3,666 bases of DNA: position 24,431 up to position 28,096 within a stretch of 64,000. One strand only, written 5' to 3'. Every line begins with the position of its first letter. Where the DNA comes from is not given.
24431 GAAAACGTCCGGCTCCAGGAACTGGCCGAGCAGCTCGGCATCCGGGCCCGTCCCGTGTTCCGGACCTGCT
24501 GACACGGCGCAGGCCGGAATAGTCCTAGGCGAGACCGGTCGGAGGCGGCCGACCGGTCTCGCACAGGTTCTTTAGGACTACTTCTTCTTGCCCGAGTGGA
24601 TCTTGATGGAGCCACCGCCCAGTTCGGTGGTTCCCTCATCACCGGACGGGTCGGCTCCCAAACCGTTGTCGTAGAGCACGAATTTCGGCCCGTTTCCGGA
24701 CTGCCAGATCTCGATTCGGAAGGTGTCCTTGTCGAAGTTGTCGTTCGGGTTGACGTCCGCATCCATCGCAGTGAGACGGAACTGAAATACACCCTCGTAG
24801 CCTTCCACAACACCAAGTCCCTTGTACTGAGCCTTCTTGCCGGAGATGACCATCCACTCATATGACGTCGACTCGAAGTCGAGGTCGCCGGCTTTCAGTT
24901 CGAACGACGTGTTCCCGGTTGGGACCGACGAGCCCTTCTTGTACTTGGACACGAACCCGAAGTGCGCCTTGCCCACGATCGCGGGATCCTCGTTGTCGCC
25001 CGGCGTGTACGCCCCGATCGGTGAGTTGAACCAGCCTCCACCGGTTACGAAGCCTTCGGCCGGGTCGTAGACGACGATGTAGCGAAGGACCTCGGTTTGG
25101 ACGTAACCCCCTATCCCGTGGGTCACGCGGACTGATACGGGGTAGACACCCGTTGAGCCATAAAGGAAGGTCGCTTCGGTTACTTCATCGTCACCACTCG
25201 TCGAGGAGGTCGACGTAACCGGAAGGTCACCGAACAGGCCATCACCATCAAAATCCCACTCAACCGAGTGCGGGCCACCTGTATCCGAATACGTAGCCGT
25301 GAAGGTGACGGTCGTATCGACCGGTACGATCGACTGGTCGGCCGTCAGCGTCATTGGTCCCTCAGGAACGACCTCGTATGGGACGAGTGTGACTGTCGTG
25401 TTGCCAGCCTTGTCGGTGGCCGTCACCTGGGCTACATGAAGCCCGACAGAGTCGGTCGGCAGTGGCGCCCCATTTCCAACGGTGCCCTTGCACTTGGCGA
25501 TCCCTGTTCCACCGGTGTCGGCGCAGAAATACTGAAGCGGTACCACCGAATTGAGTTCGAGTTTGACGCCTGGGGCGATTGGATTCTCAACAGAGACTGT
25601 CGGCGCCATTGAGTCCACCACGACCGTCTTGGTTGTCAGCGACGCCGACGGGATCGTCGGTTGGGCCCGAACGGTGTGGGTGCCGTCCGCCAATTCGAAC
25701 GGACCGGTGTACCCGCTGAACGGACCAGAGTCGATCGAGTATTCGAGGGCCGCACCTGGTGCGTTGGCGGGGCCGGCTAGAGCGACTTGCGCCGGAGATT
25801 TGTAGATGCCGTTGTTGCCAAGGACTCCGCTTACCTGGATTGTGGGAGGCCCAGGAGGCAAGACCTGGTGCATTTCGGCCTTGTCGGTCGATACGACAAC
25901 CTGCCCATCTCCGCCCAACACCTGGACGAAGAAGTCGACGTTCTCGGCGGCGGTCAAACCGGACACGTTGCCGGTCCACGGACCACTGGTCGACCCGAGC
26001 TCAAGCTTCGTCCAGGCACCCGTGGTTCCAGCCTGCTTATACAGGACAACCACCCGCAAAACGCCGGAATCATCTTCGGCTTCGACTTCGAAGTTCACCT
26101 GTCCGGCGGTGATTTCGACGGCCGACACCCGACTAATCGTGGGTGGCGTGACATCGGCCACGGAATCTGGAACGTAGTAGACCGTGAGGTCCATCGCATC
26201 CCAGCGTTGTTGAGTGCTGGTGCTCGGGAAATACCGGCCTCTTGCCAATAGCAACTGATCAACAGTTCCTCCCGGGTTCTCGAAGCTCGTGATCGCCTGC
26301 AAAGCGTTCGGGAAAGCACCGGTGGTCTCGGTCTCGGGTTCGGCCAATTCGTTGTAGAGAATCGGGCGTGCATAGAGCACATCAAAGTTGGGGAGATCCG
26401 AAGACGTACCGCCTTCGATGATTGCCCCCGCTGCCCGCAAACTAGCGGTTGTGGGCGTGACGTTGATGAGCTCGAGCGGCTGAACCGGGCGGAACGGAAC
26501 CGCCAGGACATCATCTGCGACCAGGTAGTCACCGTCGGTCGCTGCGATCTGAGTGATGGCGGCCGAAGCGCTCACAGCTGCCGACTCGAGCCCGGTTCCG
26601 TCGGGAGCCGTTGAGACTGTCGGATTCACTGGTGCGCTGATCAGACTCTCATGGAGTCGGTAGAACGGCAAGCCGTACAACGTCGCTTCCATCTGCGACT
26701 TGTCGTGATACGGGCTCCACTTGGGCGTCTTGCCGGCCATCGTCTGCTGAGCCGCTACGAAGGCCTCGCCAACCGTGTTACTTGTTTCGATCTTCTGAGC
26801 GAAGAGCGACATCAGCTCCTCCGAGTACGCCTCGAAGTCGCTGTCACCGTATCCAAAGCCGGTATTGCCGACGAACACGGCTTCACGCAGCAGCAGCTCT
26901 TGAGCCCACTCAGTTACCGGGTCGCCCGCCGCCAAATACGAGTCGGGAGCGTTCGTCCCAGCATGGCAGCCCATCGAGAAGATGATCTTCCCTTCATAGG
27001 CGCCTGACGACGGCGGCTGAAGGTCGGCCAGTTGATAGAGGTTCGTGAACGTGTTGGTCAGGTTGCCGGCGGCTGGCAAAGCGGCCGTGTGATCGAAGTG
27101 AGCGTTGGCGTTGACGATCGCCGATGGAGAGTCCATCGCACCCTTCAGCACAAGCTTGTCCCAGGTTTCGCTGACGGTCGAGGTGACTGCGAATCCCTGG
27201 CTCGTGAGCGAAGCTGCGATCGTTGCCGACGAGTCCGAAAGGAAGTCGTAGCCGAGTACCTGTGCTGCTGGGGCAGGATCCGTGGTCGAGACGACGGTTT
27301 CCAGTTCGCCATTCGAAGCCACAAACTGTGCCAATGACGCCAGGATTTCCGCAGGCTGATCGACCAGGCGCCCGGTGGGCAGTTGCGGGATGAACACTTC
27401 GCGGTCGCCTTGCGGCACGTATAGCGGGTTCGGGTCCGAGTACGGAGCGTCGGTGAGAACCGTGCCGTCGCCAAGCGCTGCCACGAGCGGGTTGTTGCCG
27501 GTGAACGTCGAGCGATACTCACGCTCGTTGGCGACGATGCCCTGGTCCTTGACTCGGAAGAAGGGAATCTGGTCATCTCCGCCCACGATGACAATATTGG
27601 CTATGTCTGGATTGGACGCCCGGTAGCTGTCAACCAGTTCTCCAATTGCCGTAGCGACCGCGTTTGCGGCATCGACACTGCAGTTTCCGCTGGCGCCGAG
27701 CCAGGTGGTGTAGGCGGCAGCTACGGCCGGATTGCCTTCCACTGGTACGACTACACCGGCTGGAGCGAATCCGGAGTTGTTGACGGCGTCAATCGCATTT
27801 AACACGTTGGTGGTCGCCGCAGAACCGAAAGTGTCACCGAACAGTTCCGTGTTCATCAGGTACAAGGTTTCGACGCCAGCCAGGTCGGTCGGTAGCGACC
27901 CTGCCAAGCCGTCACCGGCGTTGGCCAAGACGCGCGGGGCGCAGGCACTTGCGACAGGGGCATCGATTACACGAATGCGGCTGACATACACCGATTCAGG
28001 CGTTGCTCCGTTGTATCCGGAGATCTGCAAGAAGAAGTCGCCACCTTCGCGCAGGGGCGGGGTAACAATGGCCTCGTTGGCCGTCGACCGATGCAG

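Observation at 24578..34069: Six ORF fragments are one ~9.5-kb secreted mosaic gene with an unusual domain combination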

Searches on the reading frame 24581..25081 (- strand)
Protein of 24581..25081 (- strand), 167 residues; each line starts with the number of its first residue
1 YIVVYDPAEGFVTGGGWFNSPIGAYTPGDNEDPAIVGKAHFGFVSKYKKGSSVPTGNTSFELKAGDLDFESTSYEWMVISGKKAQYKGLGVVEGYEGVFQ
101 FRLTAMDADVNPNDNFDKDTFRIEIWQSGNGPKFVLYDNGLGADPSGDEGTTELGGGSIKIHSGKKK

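Call 45: search_protein_families(library=ncbifam, proteins=[window:24581-25081:-], max_evalue=0.1)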
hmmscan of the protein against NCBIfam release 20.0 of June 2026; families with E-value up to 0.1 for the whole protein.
window:24581-25081:- (167 aa): 1 family
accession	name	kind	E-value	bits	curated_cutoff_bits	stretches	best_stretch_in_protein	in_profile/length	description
NF041523.1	post_COAP_1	domain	0.0031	17.9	40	0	11-127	1-98/115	post-COAP-1 domain-containing protein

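Call 73: search_solved_structures(query=window:24581-25081:-, max_evalue=1)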
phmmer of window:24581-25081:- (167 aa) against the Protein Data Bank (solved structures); distinct sequences matched with E-value up to 1: 10.
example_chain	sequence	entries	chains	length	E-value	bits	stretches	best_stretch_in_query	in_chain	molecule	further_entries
5lec_A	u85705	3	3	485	0.007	19.7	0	102-154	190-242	DDD_D12_12_D12_12_D12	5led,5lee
5leb_A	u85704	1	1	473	0.0082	19.5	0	102-154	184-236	DDD_D12_06_D12_06_D12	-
5le2_A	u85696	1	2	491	0.07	16.4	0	104-154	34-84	DDD_D12_15_D12_15_D12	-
5le3_A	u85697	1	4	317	0.1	15.9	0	91-154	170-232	DD_D12_09_D12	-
5le6_A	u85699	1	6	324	0.15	15.3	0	104-154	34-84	DD_D12_09_D12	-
6moj_A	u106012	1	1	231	0.29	14.4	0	90-130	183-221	Dimeric DARPin ACR5 (A_angle_R5)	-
5le4_A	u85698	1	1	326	0.32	14.3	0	104-154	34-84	DD_D12_11_D12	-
5le8_A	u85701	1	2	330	0.35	14.2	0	104-154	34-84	DD_D12_15_D12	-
5le7_A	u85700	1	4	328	0.37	14.1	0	103-154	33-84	DD_D12_13_D12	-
5lv9_A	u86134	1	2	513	0.54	13.6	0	96-166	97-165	thermophilic tryptophan halogenase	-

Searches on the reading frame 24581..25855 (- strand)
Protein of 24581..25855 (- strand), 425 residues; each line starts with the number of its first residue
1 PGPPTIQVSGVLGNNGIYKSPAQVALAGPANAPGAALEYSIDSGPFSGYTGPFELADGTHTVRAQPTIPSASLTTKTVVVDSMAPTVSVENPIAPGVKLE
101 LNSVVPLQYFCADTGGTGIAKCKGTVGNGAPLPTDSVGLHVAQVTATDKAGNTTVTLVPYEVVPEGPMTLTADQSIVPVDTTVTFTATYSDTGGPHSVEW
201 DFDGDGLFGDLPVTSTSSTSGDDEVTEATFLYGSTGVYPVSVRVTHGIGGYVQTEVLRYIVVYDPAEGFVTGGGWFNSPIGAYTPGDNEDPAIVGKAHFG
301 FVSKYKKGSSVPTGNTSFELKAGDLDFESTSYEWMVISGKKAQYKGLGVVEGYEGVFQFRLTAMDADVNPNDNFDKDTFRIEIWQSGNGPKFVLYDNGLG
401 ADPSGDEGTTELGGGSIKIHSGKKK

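Call 10: search_protein_families(library=pfam, proteins=[window:24581-25855:-], max_evalue=1)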
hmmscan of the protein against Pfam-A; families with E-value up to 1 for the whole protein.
seq(425 aa): 5 families
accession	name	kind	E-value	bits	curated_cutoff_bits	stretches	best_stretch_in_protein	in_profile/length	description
PF00801.26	PKD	-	8e-07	29.4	23.5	1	169-249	3-70/80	PKD domain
PF18911.6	PKD_4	-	0.00059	20.3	27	1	170-254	7-78/85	PKD domain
PF17957.7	Big_7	-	0.00097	20.2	24.1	1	171-213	8-44/70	Bacterial Ig domain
PF22352.2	K319L-like_PKD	-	0.013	15.9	27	1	316-367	12-72/84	K319L-like, PKD domain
PF19077.6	Big_13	-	0.33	11.9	27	0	138-154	75-91/102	Bacterial Ig-like domain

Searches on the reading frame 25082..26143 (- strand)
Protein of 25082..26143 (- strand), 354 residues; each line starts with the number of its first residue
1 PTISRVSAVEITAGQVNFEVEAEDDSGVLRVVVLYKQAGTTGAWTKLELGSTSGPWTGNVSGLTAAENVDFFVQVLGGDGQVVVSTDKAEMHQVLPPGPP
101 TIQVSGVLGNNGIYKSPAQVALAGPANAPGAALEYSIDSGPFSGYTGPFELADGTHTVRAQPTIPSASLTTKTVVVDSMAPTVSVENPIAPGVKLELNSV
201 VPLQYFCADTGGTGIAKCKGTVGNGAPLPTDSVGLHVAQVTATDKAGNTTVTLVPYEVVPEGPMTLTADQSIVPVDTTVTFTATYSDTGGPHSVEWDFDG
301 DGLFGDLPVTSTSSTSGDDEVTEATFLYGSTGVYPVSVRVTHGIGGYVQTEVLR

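Call 45: search_protein_families(library=ncbifam, proteins=[window:25082-26143:-], max_evalue=0.1)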
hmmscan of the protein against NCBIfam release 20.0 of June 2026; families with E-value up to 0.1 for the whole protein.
window:25082-26143:- (354 aa): 2 families
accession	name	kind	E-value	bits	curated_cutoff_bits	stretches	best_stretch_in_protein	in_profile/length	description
NF047446.1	barrel_OmpL47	domain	2.1e-07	31.3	40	1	132-160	20-49/68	OmpL47-type beta-barrel domain-containing protein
NF010892.0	PRK14299.1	equivalog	0.071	12.3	392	0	34-83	64-113/291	chaperone protein DnaJ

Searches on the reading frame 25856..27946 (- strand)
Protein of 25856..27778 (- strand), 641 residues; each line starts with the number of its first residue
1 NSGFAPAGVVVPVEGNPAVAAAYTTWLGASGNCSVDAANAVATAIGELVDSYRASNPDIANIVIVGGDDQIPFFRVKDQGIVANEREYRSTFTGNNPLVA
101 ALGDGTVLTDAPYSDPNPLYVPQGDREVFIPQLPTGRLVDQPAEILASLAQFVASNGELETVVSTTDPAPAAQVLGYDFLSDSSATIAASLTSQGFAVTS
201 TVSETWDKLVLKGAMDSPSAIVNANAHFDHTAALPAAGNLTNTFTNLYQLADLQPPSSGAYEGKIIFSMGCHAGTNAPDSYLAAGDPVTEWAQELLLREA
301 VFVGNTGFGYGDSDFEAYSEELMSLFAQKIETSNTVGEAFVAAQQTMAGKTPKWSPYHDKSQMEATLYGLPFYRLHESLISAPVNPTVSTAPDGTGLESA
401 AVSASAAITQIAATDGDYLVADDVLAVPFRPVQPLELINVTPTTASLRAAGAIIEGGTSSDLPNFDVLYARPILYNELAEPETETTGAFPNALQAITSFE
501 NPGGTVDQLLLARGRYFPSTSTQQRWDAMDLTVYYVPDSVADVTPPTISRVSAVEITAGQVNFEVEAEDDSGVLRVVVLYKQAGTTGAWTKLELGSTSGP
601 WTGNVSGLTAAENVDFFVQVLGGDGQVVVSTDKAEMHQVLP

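Call 10: search_protein_families(library=pfam, proteins=[window:25856-27778:-], max_evalue=1)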
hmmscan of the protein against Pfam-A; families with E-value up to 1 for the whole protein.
seq(641 aa): 2 families
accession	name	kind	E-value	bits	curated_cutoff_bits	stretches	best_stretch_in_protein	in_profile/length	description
PF01364.23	Peptidase_C25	-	0.0082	15.9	23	1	27-371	35-370/374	Peptidase family C25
PF24893.1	DUF7743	-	0.04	14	27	1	541-580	2-42/120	Domain of unknown function (DUF7743)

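Call 12: find_homologous_proteins(query=window:26168-27937:-, max_evalue=0.00001)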
Query seq(590 aa) (590 aa): 30 proteins with E <= 0.00001 among 8000 candidates.
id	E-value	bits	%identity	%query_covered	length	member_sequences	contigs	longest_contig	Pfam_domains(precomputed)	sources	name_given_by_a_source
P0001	1.8e-193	663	71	74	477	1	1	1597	-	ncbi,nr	ncbi:MAG: hypothetical protein JJE47_15725, partial [Acidimicrobiia bacterium]|nr:hypothetical prote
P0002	4.2e-125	437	57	61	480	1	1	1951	-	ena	-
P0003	6.1e-91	324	39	89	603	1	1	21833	-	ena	-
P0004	4.0e-82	295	36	98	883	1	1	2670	PF01364.25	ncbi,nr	ncbi:MAG: hypothetical protein HKN93_04510, partial [Acidimicrobiia bacterium]|nr:hypothetical prote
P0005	2.0e-79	286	34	98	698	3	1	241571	-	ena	-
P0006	6.3e-79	284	36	92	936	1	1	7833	-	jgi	jgi:hypothetical protein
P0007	1.1e-66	244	39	65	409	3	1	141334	-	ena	-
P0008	1.2e-66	244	36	69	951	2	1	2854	-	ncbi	ncbi:MAG: hypothetical protein ABW122_09225, partial [Ilumatobacteraceae bacterium]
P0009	8.1e-64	235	39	72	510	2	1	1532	-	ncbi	ncbi:MAG TPA: C25 family cysteine peptidase, partial [Gaiellaceae bacterium]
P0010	2.0e-61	227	37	74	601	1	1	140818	-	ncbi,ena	-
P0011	2.9e-61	226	40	63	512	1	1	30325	-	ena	-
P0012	2.1e-60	223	33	97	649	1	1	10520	-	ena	-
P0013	2.7e-59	220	34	80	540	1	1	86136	PF01364.25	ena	-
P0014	5.3e-59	219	31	94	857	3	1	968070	-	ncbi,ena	-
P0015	5.3e-58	215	32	98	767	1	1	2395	PF01364.25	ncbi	ncbi:MAG: hypothetical protein ACE5H9_21110, partial [Anaerolineae bacterium]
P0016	1.2e-57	214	33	96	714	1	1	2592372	PF01364.25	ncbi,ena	-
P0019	5.0e-44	169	30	97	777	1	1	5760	PF01364.25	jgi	jgi:hypothetical protein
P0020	1.9e-41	161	29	83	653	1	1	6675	PF01364.25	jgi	jgi:hypothetical protein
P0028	5.7e-30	123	28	85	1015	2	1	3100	PF06739.18,PF01364.25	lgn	-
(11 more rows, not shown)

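Call 39: search_solved_structures(query=A1, max_evalue=1, show_alignments=2)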
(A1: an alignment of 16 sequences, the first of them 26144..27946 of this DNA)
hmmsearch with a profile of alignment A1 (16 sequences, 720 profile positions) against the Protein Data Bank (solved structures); distinct sequences matched with E-value up to 1: 0.

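Call 40: search_protein_families(library=pfam, alignment_id=A1, max_evalue=0.01)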
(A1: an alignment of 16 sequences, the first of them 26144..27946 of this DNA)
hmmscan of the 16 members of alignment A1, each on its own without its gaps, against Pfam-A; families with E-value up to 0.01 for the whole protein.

A. member 1, window:26144-27946:- (601 aa): 1 family
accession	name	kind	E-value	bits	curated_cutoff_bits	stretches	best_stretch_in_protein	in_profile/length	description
PF01364.23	Peptidase_C25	-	0.0067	16.1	23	0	82-427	34-370/374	Peptidase family C25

B. families by the number of members that match (of 16 scanned): 3 families
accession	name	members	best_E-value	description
PF01364.23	Peptidase_C25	9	1.3e-10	Peptidase family C25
PF17957.7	Big_7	1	6.7e-05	Bacterial Ig domain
PF04151.21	PPC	1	0.00012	Bacterial pre-peptidase C-terminal domain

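Call 45: search_protein_families(library=ncbifam, proteins=[window:26144-27946:-], max_evalue=0.1)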
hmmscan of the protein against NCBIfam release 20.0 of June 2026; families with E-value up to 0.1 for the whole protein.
window:26144-27946:- (601 aa): 0 families

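Call 59: predict_structure(alignment_id=A1)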
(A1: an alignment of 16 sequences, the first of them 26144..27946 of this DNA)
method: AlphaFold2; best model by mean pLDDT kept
length: 601 residues; sequences in the alignment: 16
mean_pLDDT: 84.2   pTM: 0.89
mean pLDDT of the five models: 84.2, 82.2, 81.1, 78.0, 74.8
residues with pLDDT >= 90: 262; 70-90: 249; 50-70: 86; < 50: 4
segments of 3 or more residues with pLDDT < 50: 532-535
pLDDT, mean of each block of 10 residues (from residue 1): 72 87 95 93 95 94 95 95 81 93 94 93 90 72 63 76 87 77 86 88 91 72 75 73 90 88 90 88 81 74 82 69 77 61 76 89 74 87 84 92 86 86 92 62 88 91 89 91 88 93 91 95 81 56 87 83 93 94 95 79 57
secondary structure, 60 per line:
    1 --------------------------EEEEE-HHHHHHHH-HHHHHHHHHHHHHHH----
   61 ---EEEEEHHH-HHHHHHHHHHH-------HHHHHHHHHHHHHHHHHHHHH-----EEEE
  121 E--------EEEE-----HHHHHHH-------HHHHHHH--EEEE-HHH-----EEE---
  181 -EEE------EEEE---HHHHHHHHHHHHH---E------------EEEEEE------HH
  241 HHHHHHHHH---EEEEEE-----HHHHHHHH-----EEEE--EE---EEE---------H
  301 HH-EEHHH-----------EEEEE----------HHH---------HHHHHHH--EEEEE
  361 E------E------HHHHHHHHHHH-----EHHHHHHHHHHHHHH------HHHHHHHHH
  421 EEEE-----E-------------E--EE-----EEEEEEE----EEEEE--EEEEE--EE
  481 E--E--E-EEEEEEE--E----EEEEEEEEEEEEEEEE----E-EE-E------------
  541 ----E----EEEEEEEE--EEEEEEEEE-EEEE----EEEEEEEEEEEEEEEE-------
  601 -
elements in order: E27-31 H33-40 H42-56 E64-68 H73-83 H91-111 E117-121 E130-133 H139-145 H153-159 E162-165 E175-177 E182-184 E191-194 H198-210 E227-232 H239-249 E253-258 H264-271 E277-280 E288-290 E320-324 H347-353 E356-361 H375-385 H392-405 H412-420 E421-424 E454-460 E465-469 E472-476 E479-481 E489-495 E503-518 E550-557 E560-568 E570-573 E578-593

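Call 61: fold_search(model_id=the predicted structure, library=pdb)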
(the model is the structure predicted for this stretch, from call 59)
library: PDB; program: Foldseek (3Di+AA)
matches with E <= 10: 784; with E <= 0.001: 15
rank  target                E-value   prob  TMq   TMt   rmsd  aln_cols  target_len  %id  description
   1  4ief_D                1.1e-12  1.00  0.42  0.57  17.9       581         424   11  Complex of Porphyromonas gingivalis RgpB pro- and mature domains (released 2013-04-10)
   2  1cvr                  5.7e-12  1.00  0.42  0.56  13.9       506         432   14  Crystal structure of the Arg specific cysteine proteinase gingipain R (RGPB) (released 2000-03-01)
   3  4ief_B                1.2e-11  1.00  0.42  0.58  13.1       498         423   13  Complex of Porphyromonas gingivalis RgpB pro- and mature domains (released 2013-04-10)
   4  4rbm                  1.7e-10  1.00  0.42  0.54  17.4       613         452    9  Porphyromonas gingivalis gingipain K (Kgp) catalytic and immunoglobulin superfamily-like domains (released 2014-10-08)
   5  6i9a_A                2.9e-10  1.00  0.42  0.53  16.1       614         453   10  Porphyromonas gingivalis gingipain K (Kgp) in complex with inhibitor KYT-36 (released 2019-03-13)
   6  4ief_C                2.1e-06  1.00  0.19  0.49   6.8       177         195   12  Complex of Porphyromonas gingivalis RgpB pro- and mature domains (released 2013-04-10)
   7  4ief_G                4.4e-06  1.00  0.19  0.50   6.9       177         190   12  Complex of Porphyromonas gingivalis RgpB pro- and mature domains (released 2013-04-10)
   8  4ief_E                4.4e-06  1.00  0.19  0.49   6.8       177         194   12  Complex of Porphyromonas gingivalis RgpB pro- and mature domains (released 2013-04-10)
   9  4ief_A                4.4e-06  1.00  0.19  0.49   6.8       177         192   12  Complex of Porphyromonas gingivalis RgpB pro- and mature domains (released 2013-04-10)
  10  5mun_A                1.1e-05  1.00  0.19  0.52   7.4       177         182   11  Structural insight into zymogenic latency of gingipain K from Porphyromonas gingivalis. (released 2017-02-22)
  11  5mun_B                1.1e-05  1.00  0.18  0.53   7.2       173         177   13  Structural insight into zymogenic latency of gingipain K from Porphyromonas gingivalis. (released 2017-02-22)
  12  5mz6_1                1.3e-05  1.00  0.26  0.16   5.1       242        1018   11  Cryo-EM structure of a Separase-Securin complex from Caenorhabditis elegans at 3.8 A resolution (released 2017-03-08)
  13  7zoq_A                1.5e-05  1.00  0.26  0.20  10.7       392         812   15  Cryo-EM structure of a CRISPR effector in complex with a caspase regulator (released 2022-11-30)
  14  4ps0_A                5.9e-04  1.00  0.24  0.52   9.2       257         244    9  Caspase-8 specific unnatural amino acid peptides (released 2015-01-21)
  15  5v6u_B                7.9e-04  1.00  0.23  0.57   6.6       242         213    8  Crystal structure of human caspase-7 soaked with allosteric inhibitor 2-[(2-acetylphenyl)sulfanyl]benzoic acid (released 2017-10-18)
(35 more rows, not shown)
